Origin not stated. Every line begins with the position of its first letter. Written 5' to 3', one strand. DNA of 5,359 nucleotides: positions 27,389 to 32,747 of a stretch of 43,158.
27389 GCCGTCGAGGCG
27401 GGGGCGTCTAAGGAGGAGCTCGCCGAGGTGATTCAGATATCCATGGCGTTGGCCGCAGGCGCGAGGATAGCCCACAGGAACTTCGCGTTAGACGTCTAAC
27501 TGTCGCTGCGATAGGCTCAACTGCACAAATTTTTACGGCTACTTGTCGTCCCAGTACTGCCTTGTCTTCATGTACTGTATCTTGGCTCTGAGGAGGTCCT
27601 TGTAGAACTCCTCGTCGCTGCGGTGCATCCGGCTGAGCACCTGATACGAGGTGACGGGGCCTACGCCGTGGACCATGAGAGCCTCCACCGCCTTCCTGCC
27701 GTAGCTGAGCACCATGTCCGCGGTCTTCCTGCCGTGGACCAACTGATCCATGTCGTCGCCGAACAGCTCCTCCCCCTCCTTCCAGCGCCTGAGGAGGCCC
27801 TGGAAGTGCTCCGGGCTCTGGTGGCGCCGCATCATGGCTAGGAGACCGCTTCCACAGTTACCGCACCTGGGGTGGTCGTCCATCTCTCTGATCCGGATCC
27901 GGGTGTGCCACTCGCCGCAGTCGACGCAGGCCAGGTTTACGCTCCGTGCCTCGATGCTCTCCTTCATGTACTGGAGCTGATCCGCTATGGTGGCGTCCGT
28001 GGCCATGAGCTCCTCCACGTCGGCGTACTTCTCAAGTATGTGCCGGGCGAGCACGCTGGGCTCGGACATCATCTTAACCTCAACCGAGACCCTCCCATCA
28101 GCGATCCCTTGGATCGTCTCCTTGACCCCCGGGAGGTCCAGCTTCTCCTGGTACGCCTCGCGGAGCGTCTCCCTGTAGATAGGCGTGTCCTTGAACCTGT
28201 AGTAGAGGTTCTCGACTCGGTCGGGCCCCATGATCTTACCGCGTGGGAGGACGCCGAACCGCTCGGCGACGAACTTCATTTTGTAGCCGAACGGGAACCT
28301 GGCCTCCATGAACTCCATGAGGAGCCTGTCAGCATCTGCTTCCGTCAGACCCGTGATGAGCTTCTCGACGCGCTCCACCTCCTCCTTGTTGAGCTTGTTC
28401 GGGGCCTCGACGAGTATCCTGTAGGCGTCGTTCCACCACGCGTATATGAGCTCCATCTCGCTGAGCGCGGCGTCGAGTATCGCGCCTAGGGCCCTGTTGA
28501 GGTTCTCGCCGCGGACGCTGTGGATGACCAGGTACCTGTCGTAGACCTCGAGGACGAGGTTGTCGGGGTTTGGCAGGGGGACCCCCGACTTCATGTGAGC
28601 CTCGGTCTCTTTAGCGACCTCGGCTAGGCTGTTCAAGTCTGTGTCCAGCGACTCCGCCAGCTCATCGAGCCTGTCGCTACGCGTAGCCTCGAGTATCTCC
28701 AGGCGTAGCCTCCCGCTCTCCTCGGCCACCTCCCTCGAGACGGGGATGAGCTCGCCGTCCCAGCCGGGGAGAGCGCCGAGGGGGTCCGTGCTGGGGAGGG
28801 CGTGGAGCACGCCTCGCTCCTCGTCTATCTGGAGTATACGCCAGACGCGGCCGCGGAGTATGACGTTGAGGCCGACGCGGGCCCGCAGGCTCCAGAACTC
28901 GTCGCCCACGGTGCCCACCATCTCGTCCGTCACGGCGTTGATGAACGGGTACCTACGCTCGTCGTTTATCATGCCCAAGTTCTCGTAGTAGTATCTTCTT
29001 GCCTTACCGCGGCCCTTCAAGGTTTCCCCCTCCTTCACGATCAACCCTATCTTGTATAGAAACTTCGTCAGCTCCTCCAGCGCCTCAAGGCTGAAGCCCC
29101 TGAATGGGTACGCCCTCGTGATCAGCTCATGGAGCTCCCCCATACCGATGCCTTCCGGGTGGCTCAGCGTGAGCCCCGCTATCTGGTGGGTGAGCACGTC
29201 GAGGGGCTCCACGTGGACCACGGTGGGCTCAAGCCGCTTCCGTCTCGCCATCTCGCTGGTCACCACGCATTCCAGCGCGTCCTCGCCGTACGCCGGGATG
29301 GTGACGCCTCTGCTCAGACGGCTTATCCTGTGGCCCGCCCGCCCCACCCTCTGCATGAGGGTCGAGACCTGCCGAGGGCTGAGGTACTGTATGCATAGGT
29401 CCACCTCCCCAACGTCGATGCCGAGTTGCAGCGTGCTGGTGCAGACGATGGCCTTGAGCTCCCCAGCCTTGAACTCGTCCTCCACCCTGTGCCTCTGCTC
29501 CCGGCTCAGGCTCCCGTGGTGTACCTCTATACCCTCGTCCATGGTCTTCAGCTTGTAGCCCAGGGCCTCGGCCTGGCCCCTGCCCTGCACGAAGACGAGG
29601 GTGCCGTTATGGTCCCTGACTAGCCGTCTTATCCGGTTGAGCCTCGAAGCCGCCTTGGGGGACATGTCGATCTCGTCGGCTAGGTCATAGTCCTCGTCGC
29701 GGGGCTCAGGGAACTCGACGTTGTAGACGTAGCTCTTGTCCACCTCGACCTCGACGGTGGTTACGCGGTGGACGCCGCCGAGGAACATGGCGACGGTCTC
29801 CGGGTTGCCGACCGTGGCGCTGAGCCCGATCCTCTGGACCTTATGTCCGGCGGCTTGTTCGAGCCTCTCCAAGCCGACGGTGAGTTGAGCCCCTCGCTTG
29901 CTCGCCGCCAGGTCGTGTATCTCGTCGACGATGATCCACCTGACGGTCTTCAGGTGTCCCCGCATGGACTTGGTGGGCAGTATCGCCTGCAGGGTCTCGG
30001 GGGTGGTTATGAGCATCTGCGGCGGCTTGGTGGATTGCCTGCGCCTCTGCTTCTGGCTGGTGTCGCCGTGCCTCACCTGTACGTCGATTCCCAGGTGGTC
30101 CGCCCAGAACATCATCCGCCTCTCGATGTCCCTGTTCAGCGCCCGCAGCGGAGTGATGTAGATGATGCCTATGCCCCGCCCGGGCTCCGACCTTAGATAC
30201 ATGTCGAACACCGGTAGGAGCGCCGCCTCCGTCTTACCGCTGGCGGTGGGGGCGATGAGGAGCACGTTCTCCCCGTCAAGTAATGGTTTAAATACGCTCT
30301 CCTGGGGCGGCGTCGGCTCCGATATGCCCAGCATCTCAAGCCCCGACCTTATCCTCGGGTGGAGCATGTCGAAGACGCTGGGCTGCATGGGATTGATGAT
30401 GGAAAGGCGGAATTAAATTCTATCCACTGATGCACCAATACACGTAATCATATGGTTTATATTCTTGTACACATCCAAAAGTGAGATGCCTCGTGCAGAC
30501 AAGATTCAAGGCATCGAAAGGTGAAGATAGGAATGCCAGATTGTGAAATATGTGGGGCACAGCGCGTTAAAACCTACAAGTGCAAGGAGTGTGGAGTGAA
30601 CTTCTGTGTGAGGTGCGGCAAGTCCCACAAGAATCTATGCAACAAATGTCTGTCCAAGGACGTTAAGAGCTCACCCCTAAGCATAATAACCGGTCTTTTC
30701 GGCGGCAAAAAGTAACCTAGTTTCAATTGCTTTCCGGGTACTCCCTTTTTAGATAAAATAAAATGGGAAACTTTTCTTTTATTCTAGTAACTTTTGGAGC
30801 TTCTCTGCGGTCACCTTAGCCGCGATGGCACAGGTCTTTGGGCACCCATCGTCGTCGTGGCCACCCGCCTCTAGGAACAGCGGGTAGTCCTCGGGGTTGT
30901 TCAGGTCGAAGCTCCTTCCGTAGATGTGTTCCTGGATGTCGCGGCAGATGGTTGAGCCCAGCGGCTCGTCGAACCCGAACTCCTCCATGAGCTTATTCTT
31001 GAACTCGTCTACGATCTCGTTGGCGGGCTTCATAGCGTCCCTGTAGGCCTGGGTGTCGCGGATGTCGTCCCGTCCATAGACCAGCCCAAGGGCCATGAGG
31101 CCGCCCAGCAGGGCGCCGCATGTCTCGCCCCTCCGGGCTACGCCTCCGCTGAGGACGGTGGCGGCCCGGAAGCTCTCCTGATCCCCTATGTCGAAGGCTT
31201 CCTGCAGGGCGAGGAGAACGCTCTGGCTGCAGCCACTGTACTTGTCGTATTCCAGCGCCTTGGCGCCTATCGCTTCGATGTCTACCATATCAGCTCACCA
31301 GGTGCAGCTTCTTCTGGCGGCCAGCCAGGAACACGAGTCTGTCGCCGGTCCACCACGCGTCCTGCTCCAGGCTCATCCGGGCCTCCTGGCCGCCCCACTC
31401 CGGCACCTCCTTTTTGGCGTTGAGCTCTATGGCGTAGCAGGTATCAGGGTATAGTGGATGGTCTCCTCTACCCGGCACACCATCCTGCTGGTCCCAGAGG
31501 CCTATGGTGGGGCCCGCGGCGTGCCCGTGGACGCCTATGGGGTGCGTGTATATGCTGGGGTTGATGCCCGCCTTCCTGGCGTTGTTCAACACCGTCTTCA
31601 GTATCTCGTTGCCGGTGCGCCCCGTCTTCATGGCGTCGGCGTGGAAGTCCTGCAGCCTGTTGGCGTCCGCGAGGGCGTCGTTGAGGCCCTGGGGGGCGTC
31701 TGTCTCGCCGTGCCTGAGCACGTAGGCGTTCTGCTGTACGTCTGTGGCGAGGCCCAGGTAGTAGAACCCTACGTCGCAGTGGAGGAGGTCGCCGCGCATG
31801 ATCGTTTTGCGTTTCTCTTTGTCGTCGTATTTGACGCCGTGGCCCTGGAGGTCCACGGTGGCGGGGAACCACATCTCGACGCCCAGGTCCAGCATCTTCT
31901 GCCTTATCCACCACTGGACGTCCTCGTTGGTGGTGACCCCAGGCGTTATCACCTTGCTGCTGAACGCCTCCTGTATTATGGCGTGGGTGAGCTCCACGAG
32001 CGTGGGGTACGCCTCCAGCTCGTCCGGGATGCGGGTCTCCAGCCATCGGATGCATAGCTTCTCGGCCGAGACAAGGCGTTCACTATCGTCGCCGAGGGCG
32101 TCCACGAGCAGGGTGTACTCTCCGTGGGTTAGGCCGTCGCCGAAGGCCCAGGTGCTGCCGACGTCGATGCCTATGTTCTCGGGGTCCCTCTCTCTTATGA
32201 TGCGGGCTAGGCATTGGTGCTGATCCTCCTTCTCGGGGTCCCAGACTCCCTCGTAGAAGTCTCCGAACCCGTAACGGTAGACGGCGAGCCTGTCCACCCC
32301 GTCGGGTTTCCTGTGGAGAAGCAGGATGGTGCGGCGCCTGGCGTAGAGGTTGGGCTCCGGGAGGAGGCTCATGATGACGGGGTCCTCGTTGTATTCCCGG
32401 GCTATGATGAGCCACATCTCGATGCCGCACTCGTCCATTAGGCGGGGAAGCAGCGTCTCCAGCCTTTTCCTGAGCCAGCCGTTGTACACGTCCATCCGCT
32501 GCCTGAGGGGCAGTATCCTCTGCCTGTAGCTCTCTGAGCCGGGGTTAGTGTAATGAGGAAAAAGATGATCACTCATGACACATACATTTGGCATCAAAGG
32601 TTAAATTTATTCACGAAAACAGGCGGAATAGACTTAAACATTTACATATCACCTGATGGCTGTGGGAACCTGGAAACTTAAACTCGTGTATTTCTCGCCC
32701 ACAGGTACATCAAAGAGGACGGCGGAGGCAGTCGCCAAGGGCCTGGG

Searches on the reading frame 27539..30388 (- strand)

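Call 85: search_protein_families(library=pfam, proteins=[window:27539-30388:-], max_evalue=0.0001)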
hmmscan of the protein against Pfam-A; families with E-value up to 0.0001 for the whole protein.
window:27539-30388:- (949 aa): 5 families
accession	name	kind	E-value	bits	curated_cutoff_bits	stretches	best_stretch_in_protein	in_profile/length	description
PF00270.35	DEAD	-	1.3e-34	119.8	26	1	26-196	1-164/167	DEAD/DEAH box helicase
PF08494.16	DEAD_assoc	-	2.4e-21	76.9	23.5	1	605-781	1-191/191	DEAD/H associated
PF00271.37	Helicase_C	-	9.7e-21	74.5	23.5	1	251-352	4-107/110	Helicase conserved C-terminal domain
PF19306.5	WH_Lhr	-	3.2e-08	33.6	27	1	382-525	4-155/168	Large helicase-related protein, winged helix domain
PF04851.21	ResIII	-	6.3e-06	26.6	22.5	1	27-193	6-162/164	Type III restriction enzyme, res subunit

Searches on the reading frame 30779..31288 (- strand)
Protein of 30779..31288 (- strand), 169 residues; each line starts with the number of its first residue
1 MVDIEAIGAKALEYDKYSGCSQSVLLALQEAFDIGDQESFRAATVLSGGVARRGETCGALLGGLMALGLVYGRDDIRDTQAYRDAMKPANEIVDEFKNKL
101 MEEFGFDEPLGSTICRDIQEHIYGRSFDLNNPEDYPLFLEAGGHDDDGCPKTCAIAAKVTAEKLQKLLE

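Call 85: search_protein_families(library=pfam, proteins=[window:30779-31288:-], max_evalue=0.0001)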
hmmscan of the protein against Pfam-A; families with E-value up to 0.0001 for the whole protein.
window:30779-31288:- (169 aa): 1 family
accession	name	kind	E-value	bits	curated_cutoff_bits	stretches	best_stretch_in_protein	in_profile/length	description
PF09719.15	C_GCAxxG_C_C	-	8.5e-23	81.1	27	1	20-162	3-117/118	Putative redox-active protein (C_GCAxxG_C_C)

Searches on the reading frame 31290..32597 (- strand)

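Call 85: search_protein_families(library=pfam, proteins=[window:31290-32597:-], max_evalue=0.0001)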
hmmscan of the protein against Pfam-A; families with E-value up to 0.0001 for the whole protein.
window:31290-32597:- (435 aa): 1 family
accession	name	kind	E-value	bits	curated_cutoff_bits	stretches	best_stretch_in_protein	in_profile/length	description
PF00557.29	Peptidase_M24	-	8.5e-12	45.7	23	1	202-403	8-197/208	Metallopeptidase family M24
